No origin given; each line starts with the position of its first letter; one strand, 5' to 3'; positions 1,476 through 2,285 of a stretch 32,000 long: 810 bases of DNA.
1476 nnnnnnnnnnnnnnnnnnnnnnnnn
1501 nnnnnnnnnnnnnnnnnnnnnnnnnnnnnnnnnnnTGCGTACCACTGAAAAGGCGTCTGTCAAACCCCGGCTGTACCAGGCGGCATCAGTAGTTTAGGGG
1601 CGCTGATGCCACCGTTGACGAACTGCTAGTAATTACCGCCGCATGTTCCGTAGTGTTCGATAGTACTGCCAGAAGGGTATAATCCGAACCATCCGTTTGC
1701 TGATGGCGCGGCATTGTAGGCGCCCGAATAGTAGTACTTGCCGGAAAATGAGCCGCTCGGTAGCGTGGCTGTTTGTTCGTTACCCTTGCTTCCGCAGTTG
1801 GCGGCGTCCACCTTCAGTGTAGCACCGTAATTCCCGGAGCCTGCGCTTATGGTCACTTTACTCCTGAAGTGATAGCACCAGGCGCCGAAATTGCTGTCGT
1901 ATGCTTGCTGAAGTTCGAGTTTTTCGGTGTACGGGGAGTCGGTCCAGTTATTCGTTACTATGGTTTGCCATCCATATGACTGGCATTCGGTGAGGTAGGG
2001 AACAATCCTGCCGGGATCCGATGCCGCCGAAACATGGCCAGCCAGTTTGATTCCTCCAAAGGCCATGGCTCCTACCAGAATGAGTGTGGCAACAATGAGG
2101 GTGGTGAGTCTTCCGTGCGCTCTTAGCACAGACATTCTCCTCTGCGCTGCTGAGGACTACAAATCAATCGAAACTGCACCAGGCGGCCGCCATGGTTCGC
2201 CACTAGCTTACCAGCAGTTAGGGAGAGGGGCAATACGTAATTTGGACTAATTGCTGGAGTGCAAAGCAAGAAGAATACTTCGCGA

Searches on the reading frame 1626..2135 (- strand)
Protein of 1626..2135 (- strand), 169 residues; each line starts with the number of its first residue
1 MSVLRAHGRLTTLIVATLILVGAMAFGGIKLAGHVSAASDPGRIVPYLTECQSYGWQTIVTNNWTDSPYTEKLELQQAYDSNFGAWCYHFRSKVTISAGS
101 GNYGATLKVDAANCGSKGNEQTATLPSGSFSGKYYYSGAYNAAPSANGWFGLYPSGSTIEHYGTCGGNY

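Call 16: find_encoding_contigs(protein=window:1626-2135:-, flank=10000, max_places=3)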
Protein window:1626-2135:- (169 aa): 1 contig read that carries it; 1 place shown.
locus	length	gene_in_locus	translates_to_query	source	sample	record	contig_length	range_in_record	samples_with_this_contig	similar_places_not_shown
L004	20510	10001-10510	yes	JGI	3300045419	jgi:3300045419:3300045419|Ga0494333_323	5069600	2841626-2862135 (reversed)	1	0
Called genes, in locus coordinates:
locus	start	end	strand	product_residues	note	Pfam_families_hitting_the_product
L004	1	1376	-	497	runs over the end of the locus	-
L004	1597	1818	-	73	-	-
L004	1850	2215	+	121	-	PF00903:Glyoxalase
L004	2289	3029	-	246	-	PF00106:adh_short, PF08659:KR, PF13561:adh_short_C2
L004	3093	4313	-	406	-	PF05977:MFS_3, PF07690:MFS_1, PF13347:MFS_2 (weak)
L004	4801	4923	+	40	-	-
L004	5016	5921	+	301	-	PF00701:DHDPS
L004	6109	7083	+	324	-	PF08240:ADH_N (faint), PF00107:ADH_zinc_N, PF13602:ADH_zinc_N_2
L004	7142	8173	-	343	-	PF12852:Cupin_6, PF00165:HTH_AraC (weak), PF12833:HTH_18, PF00165:HTH_AraC (weak)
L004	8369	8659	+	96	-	PF01206:TusA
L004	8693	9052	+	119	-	PF02635:DsrE, PF13686:DrsE_2 (faint)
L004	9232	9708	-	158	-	PF00258:Flavodoxin_1, PF12724:Flavodoxin_5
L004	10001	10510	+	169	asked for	-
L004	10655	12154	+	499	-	PF07676:PD40 (faint)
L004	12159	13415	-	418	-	PF07690:MFS_1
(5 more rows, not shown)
